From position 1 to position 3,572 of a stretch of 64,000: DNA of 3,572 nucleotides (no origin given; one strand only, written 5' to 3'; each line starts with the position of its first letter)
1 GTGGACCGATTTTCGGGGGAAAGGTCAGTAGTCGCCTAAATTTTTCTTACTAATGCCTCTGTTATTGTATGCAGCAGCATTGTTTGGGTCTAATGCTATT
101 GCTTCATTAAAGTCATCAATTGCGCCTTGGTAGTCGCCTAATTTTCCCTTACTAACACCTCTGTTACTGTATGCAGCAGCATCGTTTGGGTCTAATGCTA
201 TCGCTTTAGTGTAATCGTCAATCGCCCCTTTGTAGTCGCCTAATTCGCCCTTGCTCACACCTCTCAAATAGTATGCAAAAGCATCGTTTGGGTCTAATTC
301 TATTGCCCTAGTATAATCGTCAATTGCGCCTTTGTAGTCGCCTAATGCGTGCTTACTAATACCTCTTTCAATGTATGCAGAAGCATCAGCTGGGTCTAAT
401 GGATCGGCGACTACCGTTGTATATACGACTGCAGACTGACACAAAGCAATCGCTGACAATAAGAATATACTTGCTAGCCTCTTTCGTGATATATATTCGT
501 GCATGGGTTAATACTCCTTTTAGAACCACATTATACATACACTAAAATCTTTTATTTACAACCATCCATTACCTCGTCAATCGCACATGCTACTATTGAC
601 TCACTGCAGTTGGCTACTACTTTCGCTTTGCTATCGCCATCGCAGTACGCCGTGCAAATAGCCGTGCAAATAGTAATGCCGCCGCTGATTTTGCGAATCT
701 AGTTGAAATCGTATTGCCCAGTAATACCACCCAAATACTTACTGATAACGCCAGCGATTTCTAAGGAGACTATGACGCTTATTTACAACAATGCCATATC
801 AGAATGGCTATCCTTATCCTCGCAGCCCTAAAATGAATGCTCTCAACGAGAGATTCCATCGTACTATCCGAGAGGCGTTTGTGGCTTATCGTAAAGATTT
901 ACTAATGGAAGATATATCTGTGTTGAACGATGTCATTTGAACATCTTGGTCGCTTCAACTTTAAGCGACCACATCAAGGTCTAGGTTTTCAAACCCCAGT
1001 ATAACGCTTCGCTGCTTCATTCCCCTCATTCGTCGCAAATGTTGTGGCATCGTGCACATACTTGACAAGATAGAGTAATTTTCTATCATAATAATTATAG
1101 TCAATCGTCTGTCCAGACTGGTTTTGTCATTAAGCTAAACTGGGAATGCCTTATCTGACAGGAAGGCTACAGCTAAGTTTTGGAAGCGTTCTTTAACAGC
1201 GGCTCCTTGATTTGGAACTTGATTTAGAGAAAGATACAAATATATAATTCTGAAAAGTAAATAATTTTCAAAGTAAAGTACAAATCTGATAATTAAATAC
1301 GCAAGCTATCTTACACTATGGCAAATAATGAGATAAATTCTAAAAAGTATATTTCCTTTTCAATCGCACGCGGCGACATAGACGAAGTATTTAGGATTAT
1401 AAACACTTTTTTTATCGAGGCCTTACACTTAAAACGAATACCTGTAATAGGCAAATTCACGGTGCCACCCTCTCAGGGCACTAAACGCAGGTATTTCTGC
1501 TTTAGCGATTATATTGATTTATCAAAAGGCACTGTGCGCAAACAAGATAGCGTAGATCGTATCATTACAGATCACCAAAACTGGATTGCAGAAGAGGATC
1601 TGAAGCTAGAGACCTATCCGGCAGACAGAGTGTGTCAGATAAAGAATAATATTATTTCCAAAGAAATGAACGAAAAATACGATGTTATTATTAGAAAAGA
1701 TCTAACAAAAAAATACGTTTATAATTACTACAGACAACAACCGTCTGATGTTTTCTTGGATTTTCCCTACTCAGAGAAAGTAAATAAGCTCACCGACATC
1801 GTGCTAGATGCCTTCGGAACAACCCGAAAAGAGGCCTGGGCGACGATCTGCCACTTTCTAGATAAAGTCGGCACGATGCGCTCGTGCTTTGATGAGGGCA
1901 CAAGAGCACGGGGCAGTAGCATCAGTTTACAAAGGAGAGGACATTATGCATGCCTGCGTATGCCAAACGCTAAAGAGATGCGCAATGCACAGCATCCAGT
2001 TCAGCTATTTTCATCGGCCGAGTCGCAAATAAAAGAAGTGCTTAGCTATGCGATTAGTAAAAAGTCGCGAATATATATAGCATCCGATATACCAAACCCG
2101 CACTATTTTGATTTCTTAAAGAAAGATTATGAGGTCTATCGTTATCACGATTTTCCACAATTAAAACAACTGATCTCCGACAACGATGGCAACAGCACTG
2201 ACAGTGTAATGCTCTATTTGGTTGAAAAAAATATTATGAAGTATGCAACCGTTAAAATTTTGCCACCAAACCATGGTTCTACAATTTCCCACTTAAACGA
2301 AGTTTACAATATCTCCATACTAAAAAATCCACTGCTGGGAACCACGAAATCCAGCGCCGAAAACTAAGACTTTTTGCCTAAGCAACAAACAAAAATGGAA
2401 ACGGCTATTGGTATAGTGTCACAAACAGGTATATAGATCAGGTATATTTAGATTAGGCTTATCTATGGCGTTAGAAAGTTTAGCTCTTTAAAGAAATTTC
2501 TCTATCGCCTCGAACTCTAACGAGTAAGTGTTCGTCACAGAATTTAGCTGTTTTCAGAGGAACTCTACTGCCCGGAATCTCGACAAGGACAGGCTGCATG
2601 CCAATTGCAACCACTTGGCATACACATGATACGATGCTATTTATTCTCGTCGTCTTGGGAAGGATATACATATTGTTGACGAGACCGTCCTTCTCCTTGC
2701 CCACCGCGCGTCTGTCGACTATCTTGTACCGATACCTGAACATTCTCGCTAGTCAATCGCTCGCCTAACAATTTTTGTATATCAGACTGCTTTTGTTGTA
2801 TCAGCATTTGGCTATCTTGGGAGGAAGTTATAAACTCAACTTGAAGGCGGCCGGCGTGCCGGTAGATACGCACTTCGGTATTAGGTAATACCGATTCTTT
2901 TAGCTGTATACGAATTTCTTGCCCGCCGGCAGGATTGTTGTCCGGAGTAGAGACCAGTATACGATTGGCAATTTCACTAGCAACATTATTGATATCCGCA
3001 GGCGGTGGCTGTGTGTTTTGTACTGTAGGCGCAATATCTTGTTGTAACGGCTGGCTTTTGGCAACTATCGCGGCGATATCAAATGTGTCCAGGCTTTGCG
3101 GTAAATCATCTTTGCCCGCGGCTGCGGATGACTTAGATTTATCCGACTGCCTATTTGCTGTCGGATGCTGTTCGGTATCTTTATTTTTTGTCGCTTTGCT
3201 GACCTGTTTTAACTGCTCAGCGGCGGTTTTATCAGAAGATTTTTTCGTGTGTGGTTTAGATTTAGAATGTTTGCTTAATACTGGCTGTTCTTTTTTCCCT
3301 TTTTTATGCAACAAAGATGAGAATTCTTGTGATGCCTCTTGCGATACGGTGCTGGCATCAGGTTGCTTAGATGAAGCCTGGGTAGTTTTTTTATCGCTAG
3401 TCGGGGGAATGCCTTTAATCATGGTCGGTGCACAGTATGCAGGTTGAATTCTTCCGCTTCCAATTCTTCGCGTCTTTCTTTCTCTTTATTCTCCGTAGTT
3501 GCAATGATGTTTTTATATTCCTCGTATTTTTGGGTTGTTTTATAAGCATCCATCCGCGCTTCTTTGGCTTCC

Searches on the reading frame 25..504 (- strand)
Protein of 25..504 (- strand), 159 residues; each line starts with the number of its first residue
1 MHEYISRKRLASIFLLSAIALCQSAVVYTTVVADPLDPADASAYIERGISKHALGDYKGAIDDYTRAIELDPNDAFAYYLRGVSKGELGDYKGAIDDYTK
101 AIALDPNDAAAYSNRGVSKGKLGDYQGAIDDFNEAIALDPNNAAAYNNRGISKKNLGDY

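Call 29: search_protein_families(library=pfam, proteins=[window:25-504:-], max_evalue=0.001)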
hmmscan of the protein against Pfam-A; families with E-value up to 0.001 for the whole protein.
window:25-504:- (159 aa): 18 families
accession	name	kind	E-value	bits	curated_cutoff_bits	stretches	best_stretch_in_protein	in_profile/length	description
PF00515.34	TPR_1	-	2.4e-33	113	27.8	3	109-142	1-34/34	Tetratricopeptide repeat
PF13414.12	TPR_11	-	1.3e-31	108.4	26.8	3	87-123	6-42/42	TPR repeat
PF07719.23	TPR_2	-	4.7e-28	95.4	27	3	109-142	1-34/34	Tetratricopeptide repeat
PF13431.12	TPR_17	-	3.7e-25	86.5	24.4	3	98-129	2-33/34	Tetratricopeptide repeat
PF13181.12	TPR_8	-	2.5e-21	74.4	25.7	3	77-108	3-34/34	Tetratricopeptide repeat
PF13371.12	TPR_9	-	1.1e-16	61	35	3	102-145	22-65/73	Tetratricopeptide repeat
PF13432.12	TPR_16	-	3.1e-16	59.9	32.7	1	79-143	1-65/65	Tetratricopeptide repeat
PF13424.12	TPR_12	-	1.1e-13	51.5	30.1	0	17-71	21-75/77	Tetratricopeptide repeat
PF13428.12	TPR_14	-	3.6e-13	49.2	23.5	0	43-81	3-41/44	Tetratricopeptide repeat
PF13174.12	TPR_6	-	2e-11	44.2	26.3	0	77-107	2-32/33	Tetratricopeptide repeat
PF14559.12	TPR_19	-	9.6e-11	42.3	25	0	123-146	5-28/68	Tetratricopeptide repeat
PF01239.28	PPTA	-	1.2e-06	28.3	29.5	0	126-150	2-26/32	Protein prenyltransferase alpha subunit repeat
PF25524.1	RSLD_CPSF6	-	8e-06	26.4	27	0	41-70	14-43/96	CPSF6-like, RSLD domain, N-terminal region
PF23914.1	TPR_CcmH_CycH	-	9.5e-06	26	42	1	38-142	47-154/158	Cytochrome c-type biogenesis protein H TPR domain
PF13374.12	TPR_10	-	2.6e-05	24.5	27.5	0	109-137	2-30/42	Tetratricopeptide repeat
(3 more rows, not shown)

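Call 48: find_encoding_contigs(protein=window:25-504:-, flank=10000, max_places=3)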
Protein window:25-504:- (159 aa): 2 contigs read that carry it; 1 place shown.
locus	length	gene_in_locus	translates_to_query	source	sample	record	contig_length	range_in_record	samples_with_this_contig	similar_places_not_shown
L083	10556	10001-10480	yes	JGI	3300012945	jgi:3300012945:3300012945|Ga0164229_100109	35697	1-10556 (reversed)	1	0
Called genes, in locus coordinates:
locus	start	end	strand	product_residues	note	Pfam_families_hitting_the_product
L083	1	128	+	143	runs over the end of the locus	-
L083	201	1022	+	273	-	PF01514:YscJ_FliF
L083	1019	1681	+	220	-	PF06578:YscK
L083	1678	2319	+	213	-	PF06635:T3SS_SCTL, PF02108:FliH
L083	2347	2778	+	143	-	PF05932:CesT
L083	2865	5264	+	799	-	PF00672:HAMP (weak), PF07228:SpoIIE, PF13581:HATPase_c_2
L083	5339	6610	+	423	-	PF02874:ATP-synt_ab_N, PF00006:ATP-synt_ab, PF18269:T3SS_ATPase_C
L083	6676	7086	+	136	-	PF07321:YscO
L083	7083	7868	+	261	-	PF09483:HpaP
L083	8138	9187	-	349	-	-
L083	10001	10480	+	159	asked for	-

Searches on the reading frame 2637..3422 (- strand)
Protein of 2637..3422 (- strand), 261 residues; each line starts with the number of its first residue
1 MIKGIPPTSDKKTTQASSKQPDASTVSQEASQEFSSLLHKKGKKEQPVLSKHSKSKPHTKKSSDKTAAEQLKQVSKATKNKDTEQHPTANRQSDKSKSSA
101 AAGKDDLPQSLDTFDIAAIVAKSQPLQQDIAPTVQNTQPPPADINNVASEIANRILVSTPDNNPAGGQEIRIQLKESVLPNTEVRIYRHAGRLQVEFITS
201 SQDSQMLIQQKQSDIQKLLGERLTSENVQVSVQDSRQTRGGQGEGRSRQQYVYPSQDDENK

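Call 5: search_protein_families(library=pfam, proteins=[window:2637-3422:-], max_evalue=0.01)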
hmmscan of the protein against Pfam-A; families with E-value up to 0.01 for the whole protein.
window:2637-3422:- (261 aa): 2 families
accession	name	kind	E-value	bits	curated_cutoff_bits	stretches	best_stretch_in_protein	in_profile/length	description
PF09483.15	HpaP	-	5.4e-11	42.9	23.8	1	146-232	4-89/90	Type III secretion protein (HpaP)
PF02120.21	Flg_hook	-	0.00025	21.3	29.8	1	164-237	9-83/85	Flagellar hook-length control protein FliK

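Call 6: search_protein_families(library=ncbifam, proteins=[window:2637-3422:-], max_evalue=0.01)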
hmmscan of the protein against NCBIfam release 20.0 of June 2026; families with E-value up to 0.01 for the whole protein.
window:2637-3422:- (261 aa): 1 family
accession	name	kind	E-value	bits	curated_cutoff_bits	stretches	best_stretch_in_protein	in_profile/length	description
TIGR02514.1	type_III_yscP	equivalog_domain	1.7e-13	50.8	76.5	1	137-259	15-128/129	type III secretion system needle length determinant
